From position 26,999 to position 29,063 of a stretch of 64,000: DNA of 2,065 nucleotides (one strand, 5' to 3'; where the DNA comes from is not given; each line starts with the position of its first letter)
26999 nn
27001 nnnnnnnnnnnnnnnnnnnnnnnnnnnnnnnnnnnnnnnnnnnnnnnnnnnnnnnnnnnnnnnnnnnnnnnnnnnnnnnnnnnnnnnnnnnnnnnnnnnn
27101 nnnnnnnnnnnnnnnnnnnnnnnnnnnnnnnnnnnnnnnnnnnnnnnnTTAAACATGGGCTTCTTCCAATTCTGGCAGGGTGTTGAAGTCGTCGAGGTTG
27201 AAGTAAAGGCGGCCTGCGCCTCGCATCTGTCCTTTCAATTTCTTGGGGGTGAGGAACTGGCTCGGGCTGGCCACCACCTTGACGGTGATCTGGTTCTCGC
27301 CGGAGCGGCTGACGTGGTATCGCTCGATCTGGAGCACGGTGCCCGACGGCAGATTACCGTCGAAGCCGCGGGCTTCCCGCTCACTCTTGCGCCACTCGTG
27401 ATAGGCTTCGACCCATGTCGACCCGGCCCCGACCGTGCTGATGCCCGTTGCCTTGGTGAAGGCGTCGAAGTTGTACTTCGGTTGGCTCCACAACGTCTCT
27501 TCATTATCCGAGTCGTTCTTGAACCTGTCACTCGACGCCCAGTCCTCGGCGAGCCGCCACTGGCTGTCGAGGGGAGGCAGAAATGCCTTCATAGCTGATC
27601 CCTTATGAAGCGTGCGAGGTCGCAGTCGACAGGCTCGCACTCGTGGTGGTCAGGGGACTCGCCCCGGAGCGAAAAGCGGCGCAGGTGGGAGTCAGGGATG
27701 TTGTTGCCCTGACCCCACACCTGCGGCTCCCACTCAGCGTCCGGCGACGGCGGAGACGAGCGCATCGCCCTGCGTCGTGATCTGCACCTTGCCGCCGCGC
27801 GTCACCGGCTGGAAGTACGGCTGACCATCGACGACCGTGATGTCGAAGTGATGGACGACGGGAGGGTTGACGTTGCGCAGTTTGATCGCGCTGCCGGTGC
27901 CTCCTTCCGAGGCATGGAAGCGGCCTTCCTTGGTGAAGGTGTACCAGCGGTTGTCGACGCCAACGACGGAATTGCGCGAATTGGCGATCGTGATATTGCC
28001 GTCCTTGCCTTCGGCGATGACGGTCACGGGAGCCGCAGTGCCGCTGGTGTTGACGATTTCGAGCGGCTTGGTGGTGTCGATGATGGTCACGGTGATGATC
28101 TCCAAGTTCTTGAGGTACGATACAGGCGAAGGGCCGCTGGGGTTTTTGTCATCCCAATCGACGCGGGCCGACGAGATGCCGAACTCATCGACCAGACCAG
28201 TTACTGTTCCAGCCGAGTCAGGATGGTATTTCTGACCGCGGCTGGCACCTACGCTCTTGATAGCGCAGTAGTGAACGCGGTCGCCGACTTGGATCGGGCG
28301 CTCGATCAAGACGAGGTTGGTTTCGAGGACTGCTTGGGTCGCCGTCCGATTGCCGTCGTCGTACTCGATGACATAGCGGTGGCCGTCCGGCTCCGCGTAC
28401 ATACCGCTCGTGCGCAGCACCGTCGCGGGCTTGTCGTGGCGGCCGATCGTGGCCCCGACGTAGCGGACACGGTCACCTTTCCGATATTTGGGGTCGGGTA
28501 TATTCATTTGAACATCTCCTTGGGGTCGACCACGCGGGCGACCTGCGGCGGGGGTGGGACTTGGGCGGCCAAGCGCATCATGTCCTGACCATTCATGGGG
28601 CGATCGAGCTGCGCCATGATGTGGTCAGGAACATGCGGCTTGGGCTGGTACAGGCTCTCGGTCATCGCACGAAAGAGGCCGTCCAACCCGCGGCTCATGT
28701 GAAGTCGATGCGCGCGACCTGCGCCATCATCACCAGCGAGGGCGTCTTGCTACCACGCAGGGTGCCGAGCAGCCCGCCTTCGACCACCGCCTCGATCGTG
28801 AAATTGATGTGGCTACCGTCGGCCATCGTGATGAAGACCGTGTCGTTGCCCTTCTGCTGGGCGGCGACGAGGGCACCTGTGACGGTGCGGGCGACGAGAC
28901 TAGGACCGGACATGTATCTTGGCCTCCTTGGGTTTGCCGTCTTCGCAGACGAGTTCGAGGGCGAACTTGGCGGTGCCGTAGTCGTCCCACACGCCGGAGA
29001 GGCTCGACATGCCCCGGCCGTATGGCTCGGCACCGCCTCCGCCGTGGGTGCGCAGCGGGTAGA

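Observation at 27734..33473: Three-member paralogous family (DTTKPL domain, with KOW/SH3-like GDRVRY repeats) interleaved with small coupled ORFs and an SPFH lipoprotein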

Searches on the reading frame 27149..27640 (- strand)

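Call 7: search_protein_families(library=pfam, max_evalue=1, proteins=[window:27149-27640:-])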
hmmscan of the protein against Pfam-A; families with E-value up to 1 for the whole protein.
window:27149-27640:- (163 aa): 0 families

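Call 8: search_protein_families(library=phrogs, max_evalue=0.1, proteins=[window:27149-27640:-])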
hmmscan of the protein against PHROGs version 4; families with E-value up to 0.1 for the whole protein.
window:27149-27640:- (163 aa): 3 families
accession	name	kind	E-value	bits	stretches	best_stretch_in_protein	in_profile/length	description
phrog_22676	-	unknown function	0.0015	19.3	1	17-154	1-147/154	-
phrog_25181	-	moron, auxiliary metabolic gene and host takeover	0.07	13.8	0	61-94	10-44/61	membrane protein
phrog_24042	-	unknown function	0.098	13.8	0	78-128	6-55/99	-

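Call 86: search_protein_families(library=ncbifam, max_evalue=0.1, proteins=[window:27149-27592:-])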
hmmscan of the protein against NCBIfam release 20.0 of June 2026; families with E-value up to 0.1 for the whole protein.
window:27149-27592:- (147 aa): 1 family
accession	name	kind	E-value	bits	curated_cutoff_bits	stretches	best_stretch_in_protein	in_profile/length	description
NF011804.0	PRK15273.1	equivalog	0.086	10.5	1371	0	11-65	209-260/899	fimbrial biogenesis outer membrane usher protein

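Call 87: search_protein_families(library=padloc, max_evalue=0.1, proteins=[window:27149-27592:-])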
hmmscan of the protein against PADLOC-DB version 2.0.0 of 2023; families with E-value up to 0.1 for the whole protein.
window:27149-27592:- (147 aa): 0 families

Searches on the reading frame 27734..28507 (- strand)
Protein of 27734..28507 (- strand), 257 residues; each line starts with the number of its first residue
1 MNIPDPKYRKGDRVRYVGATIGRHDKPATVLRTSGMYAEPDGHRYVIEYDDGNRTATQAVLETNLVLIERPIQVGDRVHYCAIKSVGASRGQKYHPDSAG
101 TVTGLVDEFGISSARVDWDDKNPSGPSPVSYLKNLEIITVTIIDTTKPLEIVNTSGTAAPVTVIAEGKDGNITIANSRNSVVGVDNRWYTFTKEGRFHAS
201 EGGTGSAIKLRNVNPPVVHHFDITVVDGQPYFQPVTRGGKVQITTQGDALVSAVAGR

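Call 7: search_protein_families(library=pfam, max_evalue=1, proteins=[window:27734-28507:-])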
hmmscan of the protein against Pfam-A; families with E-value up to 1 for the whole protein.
window:27734-28507:- (257 aa): 3 families
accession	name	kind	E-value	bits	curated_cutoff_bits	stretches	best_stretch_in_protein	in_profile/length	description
PF05481.17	Myco_19_kDa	-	0.052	14.3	23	0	201-248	39-87/117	Mycobacterium 19 kDa lipoprotein antigen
PF18115.7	Tudor_3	-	0.061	13.7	25.8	1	27-55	18-42/52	DNA repair protein Crb2 Tudor domain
PF08940.17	DUF1918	-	0.14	12.3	24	1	9-54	4-47/58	Domain of unknown function (DUF1918)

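Call 8: search_protein_families(library=phrogs, max_evalue=0.1, proteins=[window:27734-28507:-])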
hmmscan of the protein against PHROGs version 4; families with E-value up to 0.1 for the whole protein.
window:27734-28507:- (257 aa): 1 family
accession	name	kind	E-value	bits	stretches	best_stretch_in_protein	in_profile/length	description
phrog_11372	-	unknown function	0.071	14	0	48-116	55-126/142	-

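Call 11: search_dna_similar(query=window:27734-28507:-, collection=phages, mode=protein, max_evalue=0.01, max_rows=25)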
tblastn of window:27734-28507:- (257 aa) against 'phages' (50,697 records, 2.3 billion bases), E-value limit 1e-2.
No match.

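Call 14: find_homologous_proteins(query=window:27734-28507:-, max_evalue=0.01)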
Query window:27734-28507:- (257 aa): 2 proteins with E <= 0.01 among 871 candidates.
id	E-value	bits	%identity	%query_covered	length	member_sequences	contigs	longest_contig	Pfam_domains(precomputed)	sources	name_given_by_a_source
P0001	2.6e-168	576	100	100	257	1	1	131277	-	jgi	jgi:hypothetical protein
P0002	1.0e-110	388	71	99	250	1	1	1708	-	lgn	-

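Call 15: find_related_loci(query=window:27734-28507:-, collection=viral_contigs, flank=10000)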
Query window:27734-28507:- (257 aa) in viral_contigs; peptide patterns used: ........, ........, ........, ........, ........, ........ (x = any residue, [..] = any of these).
45 stretches matched a pattern, but none encodes a relative of the query by tblastn (E <= 1e-3).

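Call 19: find_encoding_contigs(protein=P0002, flank=10000)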
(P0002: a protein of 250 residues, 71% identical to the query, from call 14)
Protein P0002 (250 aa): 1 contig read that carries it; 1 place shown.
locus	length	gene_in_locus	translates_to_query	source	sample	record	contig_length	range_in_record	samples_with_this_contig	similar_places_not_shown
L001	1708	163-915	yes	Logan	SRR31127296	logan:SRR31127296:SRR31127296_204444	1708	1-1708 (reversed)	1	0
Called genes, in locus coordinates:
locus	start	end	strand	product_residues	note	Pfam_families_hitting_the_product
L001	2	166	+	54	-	?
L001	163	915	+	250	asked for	-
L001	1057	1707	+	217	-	?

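Call 30: search_protein_representatives(alignment_id=A1)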
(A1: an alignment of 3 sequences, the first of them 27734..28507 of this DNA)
Query: 3 sequences, 254 profile positions. Proteins with E-value up to 0.001 (for the whole library): 56; up to 1e-10: 33; up to 1e-30: 3. The best 56 are listed.
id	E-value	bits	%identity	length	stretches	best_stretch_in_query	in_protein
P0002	1.1e-146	503.5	-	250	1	1-254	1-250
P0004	8.5e-65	235.2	-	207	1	72-254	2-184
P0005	4.7e-33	131.1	-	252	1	8-217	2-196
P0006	6.5e-28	114.3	-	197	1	72-252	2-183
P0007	2.6e-26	109.0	-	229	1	52-253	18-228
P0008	9.7e-25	103.9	-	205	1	70-251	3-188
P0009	4.3e-24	101.8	-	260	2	66-225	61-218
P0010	4.0e-23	98.6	-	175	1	72-236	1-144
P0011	9.9e-23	97.3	-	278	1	38-233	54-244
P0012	1.9e-19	86.5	-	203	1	71-223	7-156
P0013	2.8e-19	86.0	-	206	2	142-253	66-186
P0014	8.5e-19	84.4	-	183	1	71-221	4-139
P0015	2.2e-18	83.1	-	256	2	64-250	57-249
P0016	5.9e-18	81.7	-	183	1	71-252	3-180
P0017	9.1e-18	81.1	-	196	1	72-254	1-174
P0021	1.5e-15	73.8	-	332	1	71-218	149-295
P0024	2.2e-14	70.0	-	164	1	139-249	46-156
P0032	4.4e-12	62.4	-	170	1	71-223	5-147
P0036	1.8e-10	57.1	-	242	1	136-250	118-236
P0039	1.7e-08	50.7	-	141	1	139-253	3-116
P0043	6.7e-08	48.7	-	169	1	129-217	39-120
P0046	1.0e-06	44.8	-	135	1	146-252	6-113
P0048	3.9e-06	42.9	-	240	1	143-210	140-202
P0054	1.6e-04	37.7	-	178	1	73-211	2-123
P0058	8.2e-04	35.3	-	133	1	144-252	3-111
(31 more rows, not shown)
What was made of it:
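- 56 representatives with E<=1e-3 among 1.84 billion proteins (call 30).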

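Call 44: find_encoding_contigs(protein=P0005, flank=10000, max_places=3)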
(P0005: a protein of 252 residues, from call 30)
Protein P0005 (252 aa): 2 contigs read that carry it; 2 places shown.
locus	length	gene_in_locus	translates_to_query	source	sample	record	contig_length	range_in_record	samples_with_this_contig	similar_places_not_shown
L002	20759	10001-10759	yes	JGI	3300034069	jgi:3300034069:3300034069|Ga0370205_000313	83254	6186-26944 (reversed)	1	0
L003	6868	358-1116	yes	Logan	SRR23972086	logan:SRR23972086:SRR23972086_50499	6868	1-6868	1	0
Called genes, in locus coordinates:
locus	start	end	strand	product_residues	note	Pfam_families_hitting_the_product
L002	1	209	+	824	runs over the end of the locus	PF09250:Prim-Pol, PF19263:DUF5906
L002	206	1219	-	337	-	-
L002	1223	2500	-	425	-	PF05662:YadA_stalk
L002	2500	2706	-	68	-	-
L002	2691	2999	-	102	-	-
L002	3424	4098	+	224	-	-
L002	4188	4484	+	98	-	-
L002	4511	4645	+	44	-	-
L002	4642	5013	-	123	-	-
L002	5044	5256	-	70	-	-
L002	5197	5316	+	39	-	-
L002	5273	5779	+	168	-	-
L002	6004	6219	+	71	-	-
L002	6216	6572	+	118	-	-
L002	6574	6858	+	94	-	-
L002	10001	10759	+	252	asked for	-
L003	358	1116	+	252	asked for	-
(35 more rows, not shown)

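Call 46: find_encoding_contigs(protein=P0032, flank=10000, max_places=2)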
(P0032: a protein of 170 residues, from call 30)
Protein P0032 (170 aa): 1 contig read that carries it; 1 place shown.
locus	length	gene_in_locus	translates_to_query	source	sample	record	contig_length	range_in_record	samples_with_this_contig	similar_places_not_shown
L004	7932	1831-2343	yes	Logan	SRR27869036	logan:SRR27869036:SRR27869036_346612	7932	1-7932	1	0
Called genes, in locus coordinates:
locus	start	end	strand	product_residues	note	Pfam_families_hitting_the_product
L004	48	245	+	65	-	-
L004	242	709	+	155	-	-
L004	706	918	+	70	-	-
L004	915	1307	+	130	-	-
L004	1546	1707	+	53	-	-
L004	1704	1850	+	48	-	-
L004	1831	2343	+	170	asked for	-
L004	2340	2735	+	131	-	-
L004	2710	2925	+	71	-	-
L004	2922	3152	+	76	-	-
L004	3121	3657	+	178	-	-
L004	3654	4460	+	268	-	-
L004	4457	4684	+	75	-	-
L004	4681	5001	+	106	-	-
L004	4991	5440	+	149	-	-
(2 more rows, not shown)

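Call 47: find_encoding_contigs(protein=P0054, flank=10000, max_places=2)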
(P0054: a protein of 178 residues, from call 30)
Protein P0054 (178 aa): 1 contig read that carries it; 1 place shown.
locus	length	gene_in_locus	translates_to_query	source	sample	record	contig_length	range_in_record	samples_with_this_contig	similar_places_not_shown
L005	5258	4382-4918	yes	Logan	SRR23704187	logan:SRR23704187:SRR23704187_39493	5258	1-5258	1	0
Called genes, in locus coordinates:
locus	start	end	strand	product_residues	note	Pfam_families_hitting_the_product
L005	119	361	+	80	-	-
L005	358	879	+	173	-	-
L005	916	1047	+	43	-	-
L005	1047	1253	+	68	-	-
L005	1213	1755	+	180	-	PF13384:HTH_23 (faint)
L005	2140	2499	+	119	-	PF26820:Phage_T4_Y00F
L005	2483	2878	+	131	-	-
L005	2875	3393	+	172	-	-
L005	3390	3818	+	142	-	-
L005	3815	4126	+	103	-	-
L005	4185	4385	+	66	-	-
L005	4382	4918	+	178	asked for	-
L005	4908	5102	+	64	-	-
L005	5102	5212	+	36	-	-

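Call 52: find_encoding_contigs(protein=P0021, flank=10000, max_places=2)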
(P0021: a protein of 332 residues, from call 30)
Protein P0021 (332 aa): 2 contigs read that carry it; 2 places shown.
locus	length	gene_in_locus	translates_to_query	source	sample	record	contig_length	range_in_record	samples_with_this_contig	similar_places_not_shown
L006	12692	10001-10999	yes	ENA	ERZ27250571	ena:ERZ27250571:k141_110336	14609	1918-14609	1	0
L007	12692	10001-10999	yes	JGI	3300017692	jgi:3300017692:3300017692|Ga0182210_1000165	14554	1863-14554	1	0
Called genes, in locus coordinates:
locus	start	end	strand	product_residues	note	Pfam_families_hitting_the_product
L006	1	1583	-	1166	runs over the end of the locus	?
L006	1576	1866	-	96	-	-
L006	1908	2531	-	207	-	-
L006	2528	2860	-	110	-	-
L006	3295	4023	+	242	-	-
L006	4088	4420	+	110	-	-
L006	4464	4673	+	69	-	-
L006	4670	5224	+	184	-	-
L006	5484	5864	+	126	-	PF26820:Phage_T4_Y00F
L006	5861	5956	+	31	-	-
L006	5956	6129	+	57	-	-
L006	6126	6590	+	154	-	PF13671:AAA_33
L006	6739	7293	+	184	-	-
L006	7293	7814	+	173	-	-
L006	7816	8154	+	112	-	-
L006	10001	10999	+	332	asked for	-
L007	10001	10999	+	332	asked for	-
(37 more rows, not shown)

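Call 53: find_encoding_contigs(protein=P0036, flank=10000, max_places=2)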
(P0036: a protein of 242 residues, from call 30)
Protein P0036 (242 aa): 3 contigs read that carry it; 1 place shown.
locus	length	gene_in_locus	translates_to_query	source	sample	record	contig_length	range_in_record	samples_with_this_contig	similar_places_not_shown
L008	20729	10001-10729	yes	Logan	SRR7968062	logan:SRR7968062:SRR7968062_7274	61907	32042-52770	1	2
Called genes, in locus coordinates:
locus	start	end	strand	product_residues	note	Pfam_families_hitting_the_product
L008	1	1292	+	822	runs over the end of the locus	PF09250:Prim-Pol, PF19263:DUF5906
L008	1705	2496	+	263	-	-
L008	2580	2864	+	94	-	-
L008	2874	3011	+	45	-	-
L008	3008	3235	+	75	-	-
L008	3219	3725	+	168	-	-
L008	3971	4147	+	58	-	-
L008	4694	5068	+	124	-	PF26820:Phage_T4_Y00F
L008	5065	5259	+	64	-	-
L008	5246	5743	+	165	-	-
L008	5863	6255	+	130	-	-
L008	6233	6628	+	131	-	-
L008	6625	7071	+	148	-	-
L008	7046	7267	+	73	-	-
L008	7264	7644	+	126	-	-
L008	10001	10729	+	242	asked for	-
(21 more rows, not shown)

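Call 75: search_dna_similar(query=P0010, collection=phages, mode=protein, max_evalue=1, max_rows=20)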
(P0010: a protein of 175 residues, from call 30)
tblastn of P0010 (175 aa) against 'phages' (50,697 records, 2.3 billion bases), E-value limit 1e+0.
Records with a match: 2; places in all: 2; records where one place covers at least 80% of the query: 0.
Best place of each record, by identity: <60% 2.
By first word of the organism name: Vibrio 1; Curtobacterium 1.
By host as written in the record: - 1; Curtobacterium flaccumfaciens NRRL B-729 SEA 1.
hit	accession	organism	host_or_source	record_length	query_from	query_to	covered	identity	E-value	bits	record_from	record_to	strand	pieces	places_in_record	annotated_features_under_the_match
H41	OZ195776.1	Vibrio phage D479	Seawater and oysters mix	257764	81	153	42%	31.5%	3e-1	37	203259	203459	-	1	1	virion structural protein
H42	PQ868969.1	Curtobacterium phage Shayna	Curtobacterium flaccumfaciens NRRL ...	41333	2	58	33%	40.0%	2e-2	40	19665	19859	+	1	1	24: hypothetical protein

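Call 80: find_encoding_contigs(protein=window:27734-28507:-, flank=1000, max_places=2)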
Protein window:27734-28507:- (257 aa): 1 contig read that carries it; 1 place shown.
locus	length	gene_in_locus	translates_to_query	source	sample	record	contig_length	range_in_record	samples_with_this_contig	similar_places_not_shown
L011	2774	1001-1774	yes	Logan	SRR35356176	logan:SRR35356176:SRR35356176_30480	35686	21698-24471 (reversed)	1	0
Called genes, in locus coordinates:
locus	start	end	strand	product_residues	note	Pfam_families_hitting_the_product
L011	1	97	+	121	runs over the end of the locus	-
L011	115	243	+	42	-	-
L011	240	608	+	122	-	-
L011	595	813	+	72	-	-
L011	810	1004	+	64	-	-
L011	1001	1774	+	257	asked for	-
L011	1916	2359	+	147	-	-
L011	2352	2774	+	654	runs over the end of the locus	PF26675:DUF8224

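Call 86: search_protein_families(library=ncbifam, max_evalue=0.1, proteins=[window:27734-28507:-, P0010, P0048])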
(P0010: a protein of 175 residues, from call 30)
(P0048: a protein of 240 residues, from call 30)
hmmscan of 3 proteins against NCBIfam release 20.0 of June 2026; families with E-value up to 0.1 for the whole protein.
window:27734-28507:- (257 aa): 0 families

P0010 (175 aa): 0 families

P0048 (240 aa): 0 families

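Call 87: search_protein_families(library=padloc, max_evalue=0.1, proteins=[window:27734-28507:-, P0010, P0048])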
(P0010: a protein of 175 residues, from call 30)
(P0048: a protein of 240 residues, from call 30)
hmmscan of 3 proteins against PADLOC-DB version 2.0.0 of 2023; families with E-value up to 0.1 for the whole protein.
window:27734-28507:- (257 aa): 0 families

P0010 (175 aa): 0 families

P0048 (240 aa): 0 families

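Call 88: search_protein_families(library=phrogs, max_evalue=0.01, proteins=[P0010, P0046, P0048, P0006, P0014, P0036, P0024, P0039, P0058, P0017])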
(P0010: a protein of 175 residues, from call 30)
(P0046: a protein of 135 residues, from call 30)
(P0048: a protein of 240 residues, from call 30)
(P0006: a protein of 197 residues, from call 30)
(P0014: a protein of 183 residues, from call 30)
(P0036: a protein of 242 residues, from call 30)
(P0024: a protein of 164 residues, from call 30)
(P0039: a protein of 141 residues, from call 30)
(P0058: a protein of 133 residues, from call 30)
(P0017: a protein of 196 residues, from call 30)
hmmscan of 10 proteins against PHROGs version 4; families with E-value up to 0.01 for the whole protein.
P0010 (175 aa): 0 families

P0046 (135 aa): 0 families

P0048 (240 aa): 0 families

P0006 (197 aa): 0 families

P0014 (183 aa): 0 families

P0036 (242 aa): 1 family
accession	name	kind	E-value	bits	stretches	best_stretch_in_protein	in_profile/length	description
phrog_6989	-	unknown function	0.0086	17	0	17-53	16-53/68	-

P0024 (164 aa): 0 families

P0039 (141 aa): 0 families

P0058 (133 aa): 0 families

P0017 (196 aa): 1 family
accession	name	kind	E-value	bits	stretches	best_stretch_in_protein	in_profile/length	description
phrog_22674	-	unknown function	0.0046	18.1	0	2-32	4-34/75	-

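Call 91: find_encoding_contigs(protein=P0043, flank=10000, max_places=2)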
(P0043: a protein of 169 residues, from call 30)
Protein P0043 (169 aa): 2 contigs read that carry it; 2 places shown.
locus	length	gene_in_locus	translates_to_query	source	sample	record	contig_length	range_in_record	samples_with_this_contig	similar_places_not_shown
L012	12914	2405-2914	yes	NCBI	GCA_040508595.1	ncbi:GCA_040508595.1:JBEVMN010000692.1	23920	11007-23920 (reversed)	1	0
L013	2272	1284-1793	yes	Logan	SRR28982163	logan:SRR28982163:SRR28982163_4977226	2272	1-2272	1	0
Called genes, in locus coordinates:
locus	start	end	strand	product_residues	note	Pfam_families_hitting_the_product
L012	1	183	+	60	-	?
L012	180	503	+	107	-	-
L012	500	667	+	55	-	-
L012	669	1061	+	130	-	-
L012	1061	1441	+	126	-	-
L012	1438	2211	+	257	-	-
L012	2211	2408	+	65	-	-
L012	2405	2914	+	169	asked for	-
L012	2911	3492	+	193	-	-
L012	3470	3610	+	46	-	-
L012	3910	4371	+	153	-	-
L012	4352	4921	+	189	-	-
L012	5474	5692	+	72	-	-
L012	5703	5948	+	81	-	-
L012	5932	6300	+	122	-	-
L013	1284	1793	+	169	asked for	-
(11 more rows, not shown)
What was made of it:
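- Every contig I examined has phage synteny: PrimPol - small genes - family copies - DUF7831/DUF8224 - rIIA/rIIB (calls 44, 52, 53, 91). They sit between primase and rIIA/rIIB in all relatives (calls 44, 53, 91).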

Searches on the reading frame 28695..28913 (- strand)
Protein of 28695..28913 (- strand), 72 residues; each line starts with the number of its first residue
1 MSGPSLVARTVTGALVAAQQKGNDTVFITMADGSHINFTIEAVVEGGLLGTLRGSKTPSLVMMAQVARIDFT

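Call 67: search_protein_families(library=phrogs, max_evalue=0.01, proteins=[window:28695-28913:-])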
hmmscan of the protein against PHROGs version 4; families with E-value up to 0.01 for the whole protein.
window:28695-28913:- (72 aa): 0 families

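Call 68: search_protein_families(library=pfam, max_evalue=0.01, proteins=[window:28695-28913:-])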
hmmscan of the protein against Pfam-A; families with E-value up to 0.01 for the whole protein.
window:28695-28913:- (72 aa): 0 families
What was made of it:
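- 28504..28913 (-): Two small coupled ORFs (28504-28698, 64 aa; 28695-28913, 72 aa) between D and A. The order D - 72 aa - 64 aa - A is kept in related contig L002. No family-library hits (calls 67, 68).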
